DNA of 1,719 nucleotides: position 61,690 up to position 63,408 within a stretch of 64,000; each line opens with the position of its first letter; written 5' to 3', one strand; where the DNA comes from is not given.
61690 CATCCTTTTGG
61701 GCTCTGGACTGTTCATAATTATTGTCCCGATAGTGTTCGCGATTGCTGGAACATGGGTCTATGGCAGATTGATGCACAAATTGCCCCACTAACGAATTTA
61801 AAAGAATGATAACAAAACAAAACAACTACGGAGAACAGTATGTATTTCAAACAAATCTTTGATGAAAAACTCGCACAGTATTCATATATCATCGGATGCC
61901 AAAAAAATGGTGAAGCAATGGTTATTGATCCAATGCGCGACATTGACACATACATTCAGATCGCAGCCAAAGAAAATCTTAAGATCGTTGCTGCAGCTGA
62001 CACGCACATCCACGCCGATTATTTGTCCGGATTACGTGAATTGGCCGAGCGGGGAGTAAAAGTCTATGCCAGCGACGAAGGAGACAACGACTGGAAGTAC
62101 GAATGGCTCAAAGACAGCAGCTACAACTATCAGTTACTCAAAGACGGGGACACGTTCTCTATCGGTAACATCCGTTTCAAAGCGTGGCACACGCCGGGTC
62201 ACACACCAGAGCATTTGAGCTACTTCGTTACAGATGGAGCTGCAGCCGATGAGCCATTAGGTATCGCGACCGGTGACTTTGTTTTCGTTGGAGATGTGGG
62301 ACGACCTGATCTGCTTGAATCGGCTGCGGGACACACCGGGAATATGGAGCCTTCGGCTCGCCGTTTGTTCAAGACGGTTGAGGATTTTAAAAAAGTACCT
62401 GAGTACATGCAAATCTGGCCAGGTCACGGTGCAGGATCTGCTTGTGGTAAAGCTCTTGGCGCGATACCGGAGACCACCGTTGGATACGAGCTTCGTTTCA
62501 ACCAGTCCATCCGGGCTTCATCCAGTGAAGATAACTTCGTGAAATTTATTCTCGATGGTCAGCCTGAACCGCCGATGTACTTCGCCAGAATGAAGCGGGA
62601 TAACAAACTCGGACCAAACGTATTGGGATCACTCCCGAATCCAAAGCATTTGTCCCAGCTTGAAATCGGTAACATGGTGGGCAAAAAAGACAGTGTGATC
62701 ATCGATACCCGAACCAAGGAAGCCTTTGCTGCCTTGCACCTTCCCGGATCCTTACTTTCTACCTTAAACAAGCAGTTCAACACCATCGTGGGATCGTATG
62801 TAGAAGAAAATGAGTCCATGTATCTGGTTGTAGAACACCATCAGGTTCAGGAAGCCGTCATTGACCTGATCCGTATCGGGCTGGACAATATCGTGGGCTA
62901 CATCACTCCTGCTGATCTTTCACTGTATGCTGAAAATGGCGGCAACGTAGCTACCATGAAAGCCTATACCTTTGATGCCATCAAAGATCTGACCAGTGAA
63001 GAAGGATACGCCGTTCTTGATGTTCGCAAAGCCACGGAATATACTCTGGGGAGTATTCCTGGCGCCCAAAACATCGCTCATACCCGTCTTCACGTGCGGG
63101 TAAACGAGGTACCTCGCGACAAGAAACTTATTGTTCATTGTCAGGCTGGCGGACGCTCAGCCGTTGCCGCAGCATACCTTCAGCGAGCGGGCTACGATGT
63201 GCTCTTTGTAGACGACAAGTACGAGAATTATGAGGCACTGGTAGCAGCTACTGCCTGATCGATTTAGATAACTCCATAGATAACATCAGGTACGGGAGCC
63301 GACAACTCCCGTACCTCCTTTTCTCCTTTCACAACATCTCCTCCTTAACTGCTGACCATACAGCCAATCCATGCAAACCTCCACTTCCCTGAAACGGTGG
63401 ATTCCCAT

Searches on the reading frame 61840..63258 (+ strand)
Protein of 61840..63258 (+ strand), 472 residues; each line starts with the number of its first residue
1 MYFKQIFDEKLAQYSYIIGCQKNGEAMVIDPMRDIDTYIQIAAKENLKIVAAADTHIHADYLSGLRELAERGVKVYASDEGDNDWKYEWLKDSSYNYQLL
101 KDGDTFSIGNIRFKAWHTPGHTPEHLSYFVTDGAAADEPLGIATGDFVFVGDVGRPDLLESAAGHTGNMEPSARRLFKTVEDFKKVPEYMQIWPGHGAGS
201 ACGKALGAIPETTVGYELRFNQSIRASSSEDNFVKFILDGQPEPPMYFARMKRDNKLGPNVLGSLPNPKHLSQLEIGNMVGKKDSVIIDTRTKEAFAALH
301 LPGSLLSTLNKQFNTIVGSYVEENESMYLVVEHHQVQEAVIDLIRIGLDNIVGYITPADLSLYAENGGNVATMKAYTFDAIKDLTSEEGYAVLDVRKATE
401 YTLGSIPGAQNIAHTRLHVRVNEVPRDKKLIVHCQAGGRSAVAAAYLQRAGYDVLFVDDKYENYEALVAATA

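Call 30: find_encoding_contigs(protein=window:61840-63258:+, flank=10000, max_places=4)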
Protein window:61840-63258:+ (472 aa): 2 contigs read that carry it; 1 place shown.
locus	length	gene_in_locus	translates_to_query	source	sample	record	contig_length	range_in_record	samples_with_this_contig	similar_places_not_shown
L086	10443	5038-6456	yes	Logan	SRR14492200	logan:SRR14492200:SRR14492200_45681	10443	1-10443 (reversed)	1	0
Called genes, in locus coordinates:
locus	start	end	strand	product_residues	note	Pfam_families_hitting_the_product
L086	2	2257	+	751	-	?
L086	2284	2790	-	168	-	PF00583:Acetyltransf_1, PF13673:Acetyltransf_10, PF13508:Acetyltransf_7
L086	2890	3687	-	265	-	PF00392:GntR, PF07702:UTRA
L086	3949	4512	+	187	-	PF04143:Sulf_transp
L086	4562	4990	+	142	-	PF20398:DUF6691, PF04143:Sulf_transp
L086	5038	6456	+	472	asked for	PF00753:Lactamase_B, PF00581:Rhodanese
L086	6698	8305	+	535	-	PF00916:Sulfate_transp, PF01740:STAS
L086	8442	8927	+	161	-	-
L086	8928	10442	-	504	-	?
